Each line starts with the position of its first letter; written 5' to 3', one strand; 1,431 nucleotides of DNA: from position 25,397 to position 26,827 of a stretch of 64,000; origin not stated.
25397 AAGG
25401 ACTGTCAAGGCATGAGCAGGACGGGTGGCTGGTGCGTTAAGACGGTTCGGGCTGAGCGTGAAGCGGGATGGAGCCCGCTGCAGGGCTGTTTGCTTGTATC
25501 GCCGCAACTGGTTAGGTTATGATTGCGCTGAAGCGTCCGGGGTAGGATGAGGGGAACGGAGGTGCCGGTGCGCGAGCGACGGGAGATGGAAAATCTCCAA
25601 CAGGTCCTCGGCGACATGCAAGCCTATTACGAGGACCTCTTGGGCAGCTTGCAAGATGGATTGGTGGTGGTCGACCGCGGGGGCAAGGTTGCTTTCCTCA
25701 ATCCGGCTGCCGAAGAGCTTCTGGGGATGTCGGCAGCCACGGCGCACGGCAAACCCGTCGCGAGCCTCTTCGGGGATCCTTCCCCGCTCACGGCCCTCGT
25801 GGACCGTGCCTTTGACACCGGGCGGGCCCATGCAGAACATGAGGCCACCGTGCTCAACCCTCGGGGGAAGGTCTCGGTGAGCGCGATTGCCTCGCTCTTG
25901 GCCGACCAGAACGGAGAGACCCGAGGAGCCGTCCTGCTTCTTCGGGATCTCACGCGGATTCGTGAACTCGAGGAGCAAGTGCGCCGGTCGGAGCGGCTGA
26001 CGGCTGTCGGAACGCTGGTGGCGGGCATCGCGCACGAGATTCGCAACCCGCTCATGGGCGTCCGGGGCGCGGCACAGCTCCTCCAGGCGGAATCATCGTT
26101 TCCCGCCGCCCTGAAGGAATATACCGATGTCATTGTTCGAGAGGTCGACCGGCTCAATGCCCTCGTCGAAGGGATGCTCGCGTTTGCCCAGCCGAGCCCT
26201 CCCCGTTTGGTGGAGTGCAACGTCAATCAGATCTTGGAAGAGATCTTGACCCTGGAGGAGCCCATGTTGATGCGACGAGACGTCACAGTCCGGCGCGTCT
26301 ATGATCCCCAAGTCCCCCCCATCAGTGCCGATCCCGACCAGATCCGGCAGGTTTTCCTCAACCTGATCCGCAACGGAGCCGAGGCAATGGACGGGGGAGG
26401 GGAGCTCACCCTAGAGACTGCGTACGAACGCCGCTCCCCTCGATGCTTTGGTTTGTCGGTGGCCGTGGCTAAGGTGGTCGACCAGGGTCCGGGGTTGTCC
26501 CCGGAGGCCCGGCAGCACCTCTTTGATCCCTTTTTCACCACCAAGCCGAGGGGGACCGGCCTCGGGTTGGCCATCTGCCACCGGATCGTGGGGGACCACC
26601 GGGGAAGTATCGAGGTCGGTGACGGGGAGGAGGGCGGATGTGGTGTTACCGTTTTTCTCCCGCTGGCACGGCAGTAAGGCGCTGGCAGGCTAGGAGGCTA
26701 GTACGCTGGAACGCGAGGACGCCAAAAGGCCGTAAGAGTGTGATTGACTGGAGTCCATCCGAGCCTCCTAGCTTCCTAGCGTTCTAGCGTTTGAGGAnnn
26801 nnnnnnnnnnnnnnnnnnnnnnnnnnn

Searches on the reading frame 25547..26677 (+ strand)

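Call 5: search_protein_families(library=pfam, proteins=[window:25547-26677:+])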
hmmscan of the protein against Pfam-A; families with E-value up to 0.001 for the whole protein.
window:25547-26677:+ (376 aa): 7 families
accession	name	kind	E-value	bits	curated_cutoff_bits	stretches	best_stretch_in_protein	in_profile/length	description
PF02518.31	HATPase_c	-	1.3e-20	74.3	26.4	1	262-374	2-110/111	Histidine kinase-, DNA gyrase B-, and HSP90-like ATPase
PF00512.31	HisKA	-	5.4e-17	62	26.9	1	155-215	3-62/66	His Kinase A (phospho-acceptor) domain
PF08448.16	PAS_4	-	6.3e-14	52.6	23.1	1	34-137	3-107/110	PAS fold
PF13426.13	PAS_9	-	6.1e-09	36.5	27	1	37-136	2-102/103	PAS domain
PF00989.32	PAS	-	1e-08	35.6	22.6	1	28-134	3-112/113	PAS fold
PF13188.13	PAS_8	-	2.7e-07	30.7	21.8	1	27-88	2-60/65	PAS domain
PF13596.12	PAS_10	-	0.00098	20.2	22.1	0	31-136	4-106/106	PAS domain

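Call 16: search_protein_families(library=ncbifam, proteins=[window:25547-26677:+], max_evalue=0.00001)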
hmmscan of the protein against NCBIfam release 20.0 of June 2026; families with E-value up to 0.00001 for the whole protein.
window:25547-26677:+ (376 aa): 71 families (the best 25 are shown)
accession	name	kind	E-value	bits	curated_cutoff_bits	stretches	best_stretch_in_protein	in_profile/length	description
NF008468.0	PRK11360.1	equivalog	7.5e-100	335.1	646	1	14-375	256-610/616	two-component system sensor histidine kinase AtoS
NF008293.1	PRK11073.1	equivalog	1.9e-55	188.5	240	1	28-373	9-347/349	nitrogen regulation protein NR(II)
NF007688.0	PRK10364.1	equivalog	5.2e-54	183.7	479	1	138-374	224-452/460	two-component system sensor histidine kinase ZraS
NF010411.0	PRK13837.1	equivalog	1e-45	156.1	647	1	131-375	427-677/828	two-component system VirA-like sensor kinase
NF046044.1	PnpS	equivalog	2.8e-43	148.4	400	1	12-372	41-390/390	two-component system histidine kinase PnpS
NF052573.1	HisKinEspAMyxo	equivalog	1.2e-42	146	1400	1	31-369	259-607/755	serine histidine kinase EspA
NF053867.1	SprKinKinDBac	equivalog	6.4e-41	140.3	775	1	137-375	269-499/500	sporulation kinase KinD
NF052574.1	HisKinEspCMyxo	equivalog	1.3e-36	126.2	1200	1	38-375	296-639/785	serine histidine kinase EspC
NF046026.1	HisKinCckACaul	equivalog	9.6e-36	123.1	1000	1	114-374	264-533/678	cell cycle histidine kinase CckA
NF046020.1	HisKinCckABruc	equivalog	6e-34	117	1000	1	119-372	443-706/868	cell cycle histidine kinase CckA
TIGR02966.1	phoR_proteo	equivalog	5.5e-31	107.8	334.2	1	28-362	8-324/333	phosphate regulon sensor histidine kinase PhoR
NF033092.0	HK_WalK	equivalog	1.5e-30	106.4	725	1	30-372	262-593/594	cell wall metabolism sensor histidine kinase WalK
NF047497.1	HK_LIC_12097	equivalog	3.3e-30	105.1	500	1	120-359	116-353/367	LIC_12097 family sensor histidine kinase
NF038348.1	T2SS_HK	subfamily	2.4e-28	98.9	450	1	202-373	410-573/574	histidine kinase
NF041777.1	sens_FixL_Rhizob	equivalog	1.1e-27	96.9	850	1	16-375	113-483/485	sensor protein FixL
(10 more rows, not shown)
